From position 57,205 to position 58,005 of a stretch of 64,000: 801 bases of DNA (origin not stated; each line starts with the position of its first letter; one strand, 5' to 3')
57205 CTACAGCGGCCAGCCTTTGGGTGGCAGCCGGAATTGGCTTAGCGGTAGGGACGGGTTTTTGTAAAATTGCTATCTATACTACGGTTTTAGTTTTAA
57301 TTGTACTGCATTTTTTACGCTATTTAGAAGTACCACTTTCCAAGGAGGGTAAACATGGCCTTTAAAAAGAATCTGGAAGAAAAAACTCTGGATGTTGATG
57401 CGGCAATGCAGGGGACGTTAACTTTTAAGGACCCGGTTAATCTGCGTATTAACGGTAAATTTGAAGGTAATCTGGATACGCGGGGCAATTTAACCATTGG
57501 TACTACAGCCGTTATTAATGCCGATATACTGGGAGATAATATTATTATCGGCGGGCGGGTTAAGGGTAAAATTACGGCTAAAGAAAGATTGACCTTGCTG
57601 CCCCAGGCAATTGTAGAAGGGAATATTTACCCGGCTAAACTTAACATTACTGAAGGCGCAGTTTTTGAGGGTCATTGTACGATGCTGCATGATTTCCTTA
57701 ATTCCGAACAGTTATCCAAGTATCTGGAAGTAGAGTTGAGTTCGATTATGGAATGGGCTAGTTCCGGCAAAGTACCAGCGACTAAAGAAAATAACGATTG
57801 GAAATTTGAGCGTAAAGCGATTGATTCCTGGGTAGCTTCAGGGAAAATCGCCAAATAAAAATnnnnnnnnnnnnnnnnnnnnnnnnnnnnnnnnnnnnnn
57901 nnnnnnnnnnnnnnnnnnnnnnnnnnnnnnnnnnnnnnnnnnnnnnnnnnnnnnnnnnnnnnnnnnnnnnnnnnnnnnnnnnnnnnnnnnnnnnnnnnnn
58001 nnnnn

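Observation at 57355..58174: Bactofilin fused to an excisionase-type HTH, next to a paralogous HTH with a membrane anchor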

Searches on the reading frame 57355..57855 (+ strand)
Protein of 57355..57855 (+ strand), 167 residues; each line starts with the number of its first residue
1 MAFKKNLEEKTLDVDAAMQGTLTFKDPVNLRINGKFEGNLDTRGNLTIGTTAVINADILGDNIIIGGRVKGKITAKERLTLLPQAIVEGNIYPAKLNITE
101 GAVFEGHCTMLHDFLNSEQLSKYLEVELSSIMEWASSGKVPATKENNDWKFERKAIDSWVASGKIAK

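Call 3: search_protein_families(library=pfam, proteins=[window:57355-57855:+], max_evalue=1)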
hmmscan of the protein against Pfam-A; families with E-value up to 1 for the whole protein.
window:57355-57855:+ (167 aa): 3 families
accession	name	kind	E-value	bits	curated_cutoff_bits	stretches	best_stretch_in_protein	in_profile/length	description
PF04519.19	Bactofilin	-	5.3e-25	88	27.9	1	12-108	3-97/98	Polymer-forming cytoskeletal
PF12728.13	HTH_17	-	6.4e-08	33.2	27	1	114-163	1-50/51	Helix-turn-helix domain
PF21305.2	type_II_gspD_N0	-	0.0029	17.9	27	1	51-75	11-35/71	GspD-like, N0 domain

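Call 4: search_protein_families(library=ncbifam, proteins=[window:57355-57855:+], max_evalue=1)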
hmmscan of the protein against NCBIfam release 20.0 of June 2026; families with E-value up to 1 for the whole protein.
window:57355-57855:+ (167 aa): 2 families
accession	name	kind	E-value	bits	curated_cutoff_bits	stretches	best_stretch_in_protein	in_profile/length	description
NF047737.1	antiphage_MADS1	equivalog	8.1e-09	35.6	80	1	118-160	7-49/49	methylation-associated defense system helix-turn-helix domain-containing protein MAD1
TIGR01764.1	excise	domain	0.00092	19.5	28.8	1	118-161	5-48/49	excisionase family DNA-binding protein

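Call 5: search_solved_structures(query=window:57355-57855:+, max_evalue=1, show_alignments=2)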
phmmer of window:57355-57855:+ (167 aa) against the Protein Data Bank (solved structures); distinct sequences matched with E-value up to 1: 9.
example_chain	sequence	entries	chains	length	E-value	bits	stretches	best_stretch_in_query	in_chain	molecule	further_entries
2n3d_A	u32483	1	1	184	4.6e-06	29.9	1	12-108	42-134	Bactofilin A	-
6ria_A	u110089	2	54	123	4.6e-05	26.6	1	15-108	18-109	bactofilin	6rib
7ar9_z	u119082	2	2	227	0.11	15.6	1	30-107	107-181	CA3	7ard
9f5x_u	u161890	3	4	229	0.21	14.7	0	25-68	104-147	CAG1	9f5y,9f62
7ar9_y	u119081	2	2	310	0.49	13.5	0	31-107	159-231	CA2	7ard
3twd_A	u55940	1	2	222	0.64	13.2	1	18-65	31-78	Bifunctional protein glmU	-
9li0_A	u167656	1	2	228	0.64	13.2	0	26-81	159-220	DUF3494 domain-containing protein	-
4aa7_A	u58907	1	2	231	0.64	13.2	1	18-65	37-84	BIFUNCTIONAL PROTEIN GLMU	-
1fwy_A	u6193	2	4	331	0.83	12.8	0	18-65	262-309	UDP-N-ACETYLGLUCOSAMINE PYROPHOSPHORYLASE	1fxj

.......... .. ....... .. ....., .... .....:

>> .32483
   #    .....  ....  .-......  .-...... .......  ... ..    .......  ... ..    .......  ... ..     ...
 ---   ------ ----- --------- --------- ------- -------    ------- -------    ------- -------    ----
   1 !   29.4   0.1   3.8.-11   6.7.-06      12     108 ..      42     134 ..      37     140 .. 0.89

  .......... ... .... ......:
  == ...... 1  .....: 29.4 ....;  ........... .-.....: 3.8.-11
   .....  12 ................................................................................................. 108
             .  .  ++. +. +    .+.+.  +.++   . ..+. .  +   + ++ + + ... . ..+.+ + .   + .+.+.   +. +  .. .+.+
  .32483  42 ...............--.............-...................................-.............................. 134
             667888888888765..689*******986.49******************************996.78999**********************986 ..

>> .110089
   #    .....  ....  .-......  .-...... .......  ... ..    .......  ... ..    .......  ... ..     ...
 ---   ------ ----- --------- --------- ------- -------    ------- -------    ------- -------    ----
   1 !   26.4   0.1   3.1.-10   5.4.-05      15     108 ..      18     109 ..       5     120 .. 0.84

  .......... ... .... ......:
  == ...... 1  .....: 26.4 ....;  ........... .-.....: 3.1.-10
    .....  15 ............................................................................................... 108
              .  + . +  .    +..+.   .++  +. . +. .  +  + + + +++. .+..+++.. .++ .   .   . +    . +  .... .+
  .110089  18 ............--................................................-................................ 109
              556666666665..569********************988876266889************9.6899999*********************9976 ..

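Call 6: find_homologous_proteins(query=window:57355-57855:+, max_evalue=0.001)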
Query window:57355-57855:+ (167 aa): 1509 proteins with E <= 0.001 among 1574 candidates; the best 120 are listed.
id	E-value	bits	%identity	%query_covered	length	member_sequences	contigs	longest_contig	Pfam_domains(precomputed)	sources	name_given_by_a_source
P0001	3.5e-99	347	95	100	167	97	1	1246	PF12728.14,PF04519.20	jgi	-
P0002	7.8e-98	343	93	100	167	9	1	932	PF12728.14,PF04519.20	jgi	jgi:cytoskeletal protein CcmA (bactofilin family)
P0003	9.0e-98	343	93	100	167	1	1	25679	PF12728.14,PF04519.20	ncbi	ncbi:MAG: polymer-forming cytoskeletal protein [Candidatus Omnitrophota bacterium]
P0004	1.2e-97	342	93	100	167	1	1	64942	PF12728.14,PF04519.20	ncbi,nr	ncbi:MAG: polymer-forming cytoskeletal protein [Candidatus Omnitrophica bacterium]|nr:polymer-formin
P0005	1.7e-97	342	93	100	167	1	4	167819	PF12728.14,PF04519.20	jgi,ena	-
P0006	1.8e-97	342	93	100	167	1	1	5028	PF12728.14,PF04519.20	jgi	jgi:cytoskeletal protein CcmA (bactofilin family)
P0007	3.2e-97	341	92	100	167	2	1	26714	PF12728.14,PF04519.20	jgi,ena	-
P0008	8.7e-97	339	92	100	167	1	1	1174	PF12728.14,PF04519.20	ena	-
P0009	1.1e-96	339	93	100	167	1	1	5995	PF12728.14,PF04519.20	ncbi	-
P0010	1.2e-96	339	92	100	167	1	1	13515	PF12728.14,PF04519.20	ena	-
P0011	1.5e-96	339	91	100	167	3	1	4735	PF12728.14,PF04519.20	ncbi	-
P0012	4.1e-96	337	92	100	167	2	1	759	PF12728.14,PF04519.20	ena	-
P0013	4.4e-96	337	92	100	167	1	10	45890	PF12728.14,PF04519.20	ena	-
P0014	5.2e-96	337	90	100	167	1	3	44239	PF12728.14,PF04519.20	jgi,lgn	-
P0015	7.0e-96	336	92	100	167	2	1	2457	PF12728.14,PF04519.20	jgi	jgi:cytoskeletal protein CcmA (bactofilin family)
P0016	7.8e-96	336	91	100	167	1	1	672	PF12728.14,PF04519.20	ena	-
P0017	7.9e-96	336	92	100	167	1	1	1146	PF12728.14,PF04519.20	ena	-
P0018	7.9e-96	336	90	100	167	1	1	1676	PF12728.14,PF04519.20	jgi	jgi:cytoskeletal protein CcmA (bactofilin family)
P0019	8.2e-96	336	92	100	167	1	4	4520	PF12728.14,PF04519.20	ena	-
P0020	8.2e-96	336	91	100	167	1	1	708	PF12728.14,PF04519.20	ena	-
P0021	1.1e-95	336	92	100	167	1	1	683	PF12728.14,PF04519.20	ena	-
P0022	2.2e-95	335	91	100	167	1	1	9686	PF12728.14,PF04519.20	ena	-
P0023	3.1e-95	334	90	100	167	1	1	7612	PF12728.14,PF04519.20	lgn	-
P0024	5.5e-95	334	90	100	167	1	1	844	PF12728.14,PF04519.20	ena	-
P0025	6.6e-95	333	89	100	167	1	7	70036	PF12728.14,PF04519.20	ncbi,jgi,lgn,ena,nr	ncbi:MAG: polymer-forming cytoskeletal protein [Candidatus Omnitrophica bacterium]|jgi:excisionase f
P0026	7.3e-95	333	90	100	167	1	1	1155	PF12728.14,PF04519.20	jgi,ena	-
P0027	1.3e-94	332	89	100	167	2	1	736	PF12728.14,PF04519.20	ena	-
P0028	1.9e-94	332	88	100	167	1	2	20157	PF12728.14,PF04519.20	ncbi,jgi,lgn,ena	-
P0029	4.3e-94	331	89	100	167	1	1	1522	PF12728.14,PF04519.20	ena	-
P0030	9.2e-94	330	88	100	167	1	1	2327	PF12728.14,PF04519.20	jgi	jgi:cytoskeletal protein CcmA (bactofilin family)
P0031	9.7e-94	330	90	99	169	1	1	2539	PF12728.14,PF04519.20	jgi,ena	-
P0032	1.5e-93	329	88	100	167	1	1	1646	PF12728.14,PF04519.20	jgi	jgi:excisionase family DNA binding protein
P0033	1.9e-93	329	87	100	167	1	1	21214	PF12728.14,PF04519.20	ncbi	-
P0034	3.5e-93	328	87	100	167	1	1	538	PF12728.14,PF04519.20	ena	-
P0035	4.9e-93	327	88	100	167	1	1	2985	PF12728.14,PF04519.20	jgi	-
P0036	5.4e-93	327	88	100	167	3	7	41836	PF12728.14,PF04519.20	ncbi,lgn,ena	-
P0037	6.6e-93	327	87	100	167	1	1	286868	PF12728.14,PF04519.20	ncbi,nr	ncbi:MAG: polymer-forming cytoskeletal protein [Candidatus Omnitrophica bacterium]|nr:polymer-formin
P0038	8.4e-93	326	87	100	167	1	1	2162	PF12728.14,PF04519.20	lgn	-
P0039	1.0e-92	326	88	100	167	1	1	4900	PF12728.14,PF04519.20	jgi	-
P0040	1.2e-92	326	87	100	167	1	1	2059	PF12728.14,PF04519.20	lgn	-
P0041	1.2e-92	326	87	100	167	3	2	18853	PF12728.14,PF04519.20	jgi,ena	-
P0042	1.3e-92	326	87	100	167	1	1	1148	PF12728.14,PF04519.20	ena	-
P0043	1.4e-92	326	86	100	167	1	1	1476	PF12728.14,PF04519.20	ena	-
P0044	1.7e-92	325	86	100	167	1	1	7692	PF12728.14,PF04519.20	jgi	-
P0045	2.3e-92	325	89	100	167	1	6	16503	PF12728.14,PF04519.20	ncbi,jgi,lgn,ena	-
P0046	2.4e-92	325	89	100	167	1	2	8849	PF12728.14,PF04519.20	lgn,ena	-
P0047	2.4e-92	325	87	100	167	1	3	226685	PF12728.14,PF04519.20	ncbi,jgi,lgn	jgi:excisionase family DNA binding protein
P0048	2.6e-92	325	87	100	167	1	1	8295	PF12728.14,PF04519.20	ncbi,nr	ncbi:MAG: polymer-forming cytoskeletal protein [Candidatus Omnitrophica bacterium]|nr:polymer-formin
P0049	2.8e-92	325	86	100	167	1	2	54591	PF12728.14,PF04519.20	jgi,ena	-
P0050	2.9e-92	325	87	100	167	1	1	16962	PF12728.14,PF04519.20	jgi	-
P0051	3.0e-92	325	87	100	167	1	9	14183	PF12728.14,PF04519.20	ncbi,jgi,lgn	jgi:excisionase family DNA binding protein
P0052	3.1e-92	325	89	100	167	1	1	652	PF12728.14,PF04519.20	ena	-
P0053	3.1e-92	325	89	100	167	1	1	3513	PF12728.14,PF04519.20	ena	-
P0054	3.3e-92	325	87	100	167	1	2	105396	PF12728.14,PF04519.20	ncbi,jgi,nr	ncbi:MAG: polymer-forming cytoskeletal protein [Candidatus Omnitrophica bacterium]|jgi:excisionase f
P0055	3.4e-92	324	86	100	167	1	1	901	PF12728.14,PF04519.20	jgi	jgi:cytoskeletal protein CcmA (bactofilin family)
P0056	3.5e-92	324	86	100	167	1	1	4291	PF12728.14,PF04519.20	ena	-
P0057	4.2e-92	324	86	100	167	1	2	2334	PF12728.14,PF04519.20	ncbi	-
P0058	4.6e-92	324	87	100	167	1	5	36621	PF12728.14,PF04519.20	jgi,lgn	-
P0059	4.7e-92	324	87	100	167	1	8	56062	PF12728.14,PF04519.20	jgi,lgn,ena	jgi:cytoskeletal protein CcmA (bactofilin family)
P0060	5.0e-92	324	87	100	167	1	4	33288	PF12728.14,PF04519.20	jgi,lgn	-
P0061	5.7e-92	324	86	100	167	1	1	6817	PF12728.14,PF04519.20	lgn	-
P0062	7.1e-92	323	86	100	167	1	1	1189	PF12728.14,PF04519.20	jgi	-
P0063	7.8e-92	323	86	100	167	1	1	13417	PF12728.14,PF04519.20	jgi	-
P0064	7.9e-92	323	87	100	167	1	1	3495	PF12728.14,PF04519.20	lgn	-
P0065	8.1e-92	323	87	100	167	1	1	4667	PF12728.14,PF04519.20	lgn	-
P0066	9.6e-92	323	89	100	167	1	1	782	PF12728.14,PF04519.20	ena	-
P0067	1.0e-91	323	86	100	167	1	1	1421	PF12728.14,PF04519.20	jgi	-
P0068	1.2e-91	323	86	100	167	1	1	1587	PF12728.14,PF04519.20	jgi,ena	-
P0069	1.3e-91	323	87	100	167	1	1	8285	PF12728.14,PF04519.20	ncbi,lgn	-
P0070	1.3e-91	323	87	99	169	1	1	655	PF12728.14,PF04519.20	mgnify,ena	mgnify:FL=1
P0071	1.5e-91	322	87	100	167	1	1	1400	PF12728.14,PF04519.20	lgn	-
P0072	1.7e-91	322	86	100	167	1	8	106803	PF12728.14,PF04519.20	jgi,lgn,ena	jgi:excisionase family DNA binding protein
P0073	1.7e-91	322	87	100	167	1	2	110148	PF12728.14,PF04519.20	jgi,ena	-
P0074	1.8e-91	322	86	100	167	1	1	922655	PF12728.14,PF04519.20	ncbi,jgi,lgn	ncbi:MAG: polymer-forming cytoskeletal protein [Candidatus Omnitrophota bacterium]|jgi:excisionase f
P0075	2.0e-91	322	86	100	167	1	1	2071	PF12728.14,PF04519.20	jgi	jgi:excisionase family DNA binding protein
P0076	2.1e-91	322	86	100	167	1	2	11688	PF12728.14,PF04519.20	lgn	-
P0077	2.1e-91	322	86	100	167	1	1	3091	PF12728.14,PF04519.20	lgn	-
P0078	2.6e-91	322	87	100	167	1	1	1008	PF12728.14,PF04519.20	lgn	-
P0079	3.1e-91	321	87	100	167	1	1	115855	PF12728.14,PF04519.20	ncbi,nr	ncbi:MAG: polymer-forming cytoskeletal protein [Candidatus Omnitrophica bacterium]|nr:polymer-formin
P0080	3.4e-91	321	85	100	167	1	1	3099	PF12728.14,PF04519.20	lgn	-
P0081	4.5e-91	321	85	100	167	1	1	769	PF12728.14,PF04519.20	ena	-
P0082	4.6e-91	321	85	100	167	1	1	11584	PF12728.14,PF04519.20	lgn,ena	-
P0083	4.7e-91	321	86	100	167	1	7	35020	PF12728.14,PF04519.20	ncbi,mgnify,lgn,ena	mgnify:FL=1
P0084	4.7e-91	321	86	100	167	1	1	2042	PF12728.14,PF04519.20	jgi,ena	-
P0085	4.8e-91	321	86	100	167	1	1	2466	PF12728.14,PF04519.20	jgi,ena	-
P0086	5.5e-91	321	87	100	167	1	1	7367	PF12728.14,PF04519.20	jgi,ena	-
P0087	5.6e-91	321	86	100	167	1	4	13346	PF12728.14,PF04519.20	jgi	-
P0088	5.6e-91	321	86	100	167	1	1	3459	PF12728.14,PF04519.20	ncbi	-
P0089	7.4e-91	320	85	100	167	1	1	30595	PF12728.14,PF04519.20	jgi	jgi:cytoskeletal protein CcmA (bactofilin family)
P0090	7.6e-91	320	86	100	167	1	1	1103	PF12728.14,PF04519.20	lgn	-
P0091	7.9e-91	320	86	100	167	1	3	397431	PF12728.14,PF04519.20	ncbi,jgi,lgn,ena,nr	ncbi:MAG: polymer-forming cytoskeletal protein [Candidatus Omnitrophica bacterium]|nr:polymer-formin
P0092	1.0e-90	320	86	100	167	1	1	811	PF12728.14,PF04519.20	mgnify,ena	mgnify:FL=1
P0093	1.1e-90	320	85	100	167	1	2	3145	PF12728.14,PF04519.20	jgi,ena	-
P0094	1.1e-90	320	85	100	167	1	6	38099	PF12728.14,PF04519.20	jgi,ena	jgi:excisionase family DNA binding protein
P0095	1.3e-90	319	86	100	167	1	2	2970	PF12728.14,PF04519.20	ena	-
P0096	1.4e-90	319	86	100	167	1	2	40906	PF12728.14,PF04519.20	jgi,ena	-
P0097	1.4e-90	319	86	100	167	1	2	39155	PF12728.14,PF04519.20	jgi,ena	jgi:excisionase family DNA binding protein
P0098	1.4e-90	319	85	100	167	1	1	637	PF12728.14,PF04519.20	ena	-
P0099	1.5e-90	319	85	100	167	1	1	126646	PF12728.14,PF04519.20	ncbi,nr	ncbi:MAG: polymer-forming cytoskeletal protein [Candidatus Omnitrophica bacterium]|nr:polymer-formin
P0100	2.0e-90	319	85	100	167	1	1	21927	PF12728.14,PF04519.20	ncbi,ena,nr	ncbi:MAG: polymer-forming cytoskeletal protein [Candidatus Omnitrophica bacterium]|nr:polymer-formin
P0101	2.0e-90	319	85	100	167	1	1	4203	PF12728.14,PF04519.20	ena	-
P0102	2.4e-90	319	85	100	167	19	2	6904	PF12728.14,PF04519.20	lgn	-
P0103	2.8e-90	318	84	100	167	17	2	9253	PF12728.14,PF04519.20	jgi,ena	-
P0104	3.4e-90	318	84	100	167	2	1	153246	PF12728.14,PF04519.20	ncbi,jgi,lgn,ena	ncbi:MAG: polymer-forming cytoskeletal protein [Candidatus Omnitrophota bacterium]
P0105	3.8e-90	318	85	100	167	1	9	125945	PF12728.14,PF04519.20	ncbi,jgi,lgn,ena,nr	ncbi:MAG: hypothetical protein COY80_04785 [Candidatus Pacebacteria bacterium CG_4_10_14_0_8_um_filt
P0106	4.1e-90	318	86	100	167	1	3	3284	PF12728.14,PF04519.20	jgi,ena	-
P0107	4.2e-90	318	86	99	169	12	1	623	PF12728.14,PF04519.20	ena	-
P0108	4.4e-90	318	84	100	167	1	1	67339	PF12728.14,PF04519.20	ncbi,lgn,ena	ncbi:MAG: polymer-forming cytoskeletal protein [Candidatus Omnitrophota bacterium]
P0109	4.6e-90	318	85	100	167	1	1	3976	PF12728.14,PF04519.20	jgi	jgi:excisionase family DNA binding protein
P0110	5.0e-90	317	84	100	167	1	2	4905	PF12728.14,PF04519.20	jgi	-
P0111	5.2e-90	317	86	100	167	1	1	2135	PF12728.14,PF04519.20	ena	-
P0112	5.4e-90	317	85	100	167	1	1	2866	PF12728.14,PF04519.20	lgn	-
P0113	5.5e-90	317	85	100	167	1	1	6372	PF12728.14,PF04519.20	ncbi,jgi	ncbi:MAG: polymer-forming cytoskeletal protein [Candidatus Omnitrophota bacterium]|jgi:excisionase f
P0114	5.6e-90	317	85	100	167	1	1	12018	PF12728.14,PF04519.20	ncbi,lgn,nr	ncbi:MAG: polymer-forming cytoskeletal protein [Candidatus Omnitrophota bacterium]|nr:polymer-formin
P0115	5.6e-90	317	84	100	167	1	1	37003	PF12728.14,PF04519.20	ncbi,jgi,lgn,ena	-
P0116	6.3e-90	317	86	99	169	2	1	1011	PF12728.14,PF04519.20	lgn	-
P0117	8.6e-90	317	85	100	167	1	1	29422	PF12728.14,PF04519.20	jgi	-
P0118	1.0e-89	316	83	100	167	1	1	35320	PF12728.14,PF04519.20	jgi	-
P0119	1.4e-89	316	84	100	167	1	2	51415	PF12728.14,PF04519.20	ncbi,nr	ncbi:MAG: polymer-forming cytoskeletal protein [Candidatus Omnitrophica bacterium]|nr:polymer-formin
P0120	2.5e-89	315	86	100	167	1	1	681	PF12728.14,PF04519.20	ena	-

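Call 9: find_related_loci(query=window:57355-57855:+, collection=genome_contigs, flank=4000)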
Query window:57355-57855:+ (167 aa) in genome_contigs; peptide patterns used: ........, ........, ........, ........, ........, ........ (x = any residue, [..] = any of these).
305 stretches matched a pattern; 132 encode a relative of the query (tblastn E <= 1e-3); the best 80 are kept; 80 distinct loci.
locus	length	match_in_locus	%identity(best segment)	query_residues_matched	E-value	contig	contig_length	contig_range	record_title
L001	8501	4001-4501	95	1-167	3e-106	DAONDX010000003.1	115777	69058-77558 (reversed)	MAG TPA_asm: Candidatus Omnitrophota bacterium isolate AMR_MDS_3884 NODE_87_length_115777_cov_7.106471, whole genome sho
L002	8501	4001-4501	95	1-167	3e-106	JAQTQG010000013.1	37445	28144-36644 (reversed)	MAG: Candidatus Omnitrophota bacterium isolate STB_134 NODE_2319_length_37445_cov_5.351895_Sandtown_B, whole genome shot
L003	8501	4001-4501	94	1-167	1e-105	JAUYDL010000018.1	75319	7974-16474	MAG: Candidatus Omnitrophota bacterium isolate C20_metabat.bin.26 C20_k141_744483, whole genome shotgun sequence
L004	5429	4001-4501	93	1-167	1e-105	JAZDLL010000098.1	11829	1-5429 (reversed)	MAG: Candidatus Omnitrophota bacterium isolate MEGAHIT-group-0.593 k141_8008440, whole genome shotgun sequence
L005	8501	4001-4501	93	1-167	5e-105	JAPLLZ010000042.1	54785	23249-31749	MAG: Candidatus Omnitrophota bacterium isolate LacPavin_0419_WC90_MAG_39_8 LacPavin_0419_WC90_scaffold_101025, whole gen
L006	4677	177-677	92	1-167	3e-104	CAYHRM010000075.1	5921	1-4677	MAG TPA_asm: uncultured Planctomycetales bacterium isolate ERP119705_co15_217 genome assembly, contig: NODE_17533_length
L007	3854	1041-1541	92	1-167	5e-105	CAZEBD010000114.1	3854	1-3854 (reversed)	MAG TPA_asm: uncultured Planctomycetales bacterium isolate SRP192927_co7_238 genome assembly, contig: NODE_60869_length_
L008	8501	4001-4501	92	1-167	1e-103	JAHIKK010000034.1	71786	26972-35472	MAG: Candidatus Omnitrophota bacterium isolate KR13_N1.mb.50 KR13_N1.mb.50_k141_61070, whole genome shotgun sequence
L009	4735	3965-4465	91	1-167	4e-103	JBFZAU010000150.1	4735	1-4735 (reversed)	MAG: Candidatus Omnitrophota bacterium isolate PPR_0475 k121_3214844, whole genome shotgun sequence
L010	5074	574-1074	89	1-167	1e-102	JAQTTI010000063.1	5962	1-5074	MAG: Candidatus Omnitrophota bacterium isolate STB_37 NODE_40635_length_5962_cov_7.170865_Sandtown_B, whole genome shotg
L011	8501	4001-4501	92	1-167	5e-102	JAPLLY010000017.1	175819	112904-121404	MAG: Candidatus Omnitrophota bacterium isolate LacPavin_0419_WC90_MAG_41_16 LacPavin_0419_WC90_scaffold_372462, whole ge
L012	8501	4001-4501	89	1-167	9e-102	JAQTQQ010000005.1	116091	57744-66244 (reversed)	MAG: Candidatus Omnitrophota bacterium isolate STB_143 NODE_378_length_116091_cov_10.760012_Sandtown_B, whole genome sho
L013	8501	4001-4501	89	1-167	4e-101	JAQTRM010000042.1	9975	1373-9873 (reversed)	MAG: Candidatus Omnitrophota bacterium isolate STB_163 NODE_17894_length_9975_cov_11.611089_Sandtown_B, whole genome sho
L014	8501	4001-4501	89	1-167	3e-101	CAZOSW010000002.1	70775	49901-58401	MAG TPA_asm: uncultured Planctomycetales bacterium isolate SRP178699_co1_577 genome assembly, contig: NODE_282_length_70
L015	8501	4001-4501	89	1-167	1e-99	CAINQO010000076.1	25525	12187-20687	MAG: Candidatus Omnitrophica bacterium isolate AM-2014-D7_bin-608 genome assembly, contig: bin-608:076/123, whole genome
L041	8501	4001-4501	78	1-167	8e-90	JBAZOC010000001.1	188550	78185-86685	MAG: Candidatus Omnitrophota bacterium isolate SO_2017_LW4_85 scaffold_238_c1_LW137-91_2017, whole genome shotgun sequen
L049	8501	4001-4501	78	1-167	2e-89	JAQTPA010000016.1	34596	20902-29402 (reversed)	MAG: Candidatus Omnitrophota bacterium isolate STB_105 NODE_2604_length_34596_cov_19.354173_Sandtown_B, whole genome sho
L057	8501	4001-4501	77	1-167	3e-88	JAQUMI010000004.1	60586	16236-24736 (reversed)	MAG: Candidatus Omnitrophota bacterium isolate STD1_150 NODE_965_length_60586_cov_6.234738_Sandtown_D1, whole genome sho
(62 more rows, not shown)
